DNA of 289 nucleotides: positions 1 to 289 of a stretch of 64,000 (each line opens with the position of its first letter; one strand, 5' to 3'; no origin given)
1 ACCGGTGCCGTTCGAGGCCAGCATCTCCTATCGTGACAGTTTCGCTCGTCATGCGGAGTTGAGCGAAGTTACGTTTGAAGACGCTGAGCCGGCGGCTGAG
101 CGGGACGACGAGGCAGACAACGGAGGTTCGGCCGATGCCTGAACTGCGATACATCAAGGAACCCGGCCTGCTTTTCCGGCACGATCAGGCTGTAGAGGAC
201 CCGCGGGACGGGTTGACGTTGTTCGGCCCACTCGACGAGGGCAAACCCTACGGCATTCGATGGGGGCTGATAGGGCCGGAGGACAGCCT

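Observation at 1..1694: Short catalytically dead Argonaute (MID+PIWI) whose start is nested in the stop of a truncated upstream partner gene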

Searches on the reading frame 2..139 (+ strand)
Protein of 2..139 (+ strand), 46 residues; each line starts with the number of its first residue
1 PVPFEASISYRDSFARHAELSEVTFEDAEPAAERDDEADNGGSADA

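Call 4: search_protein_families(library=pfam, proteins=[window:2-139:+], max_evalue=0.1)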
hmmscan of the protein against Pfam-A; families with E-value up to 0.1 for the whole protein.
window:2-139:+ (46 aa): 0 families

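Call 5: search_protein_families(library=padloc, proteins=[window:2-139:+], max_evalue=0.1)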
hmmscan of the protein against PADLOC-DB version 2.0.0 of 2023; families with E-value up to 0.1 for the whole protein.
window:2-139:+ (46 aa): 0 families
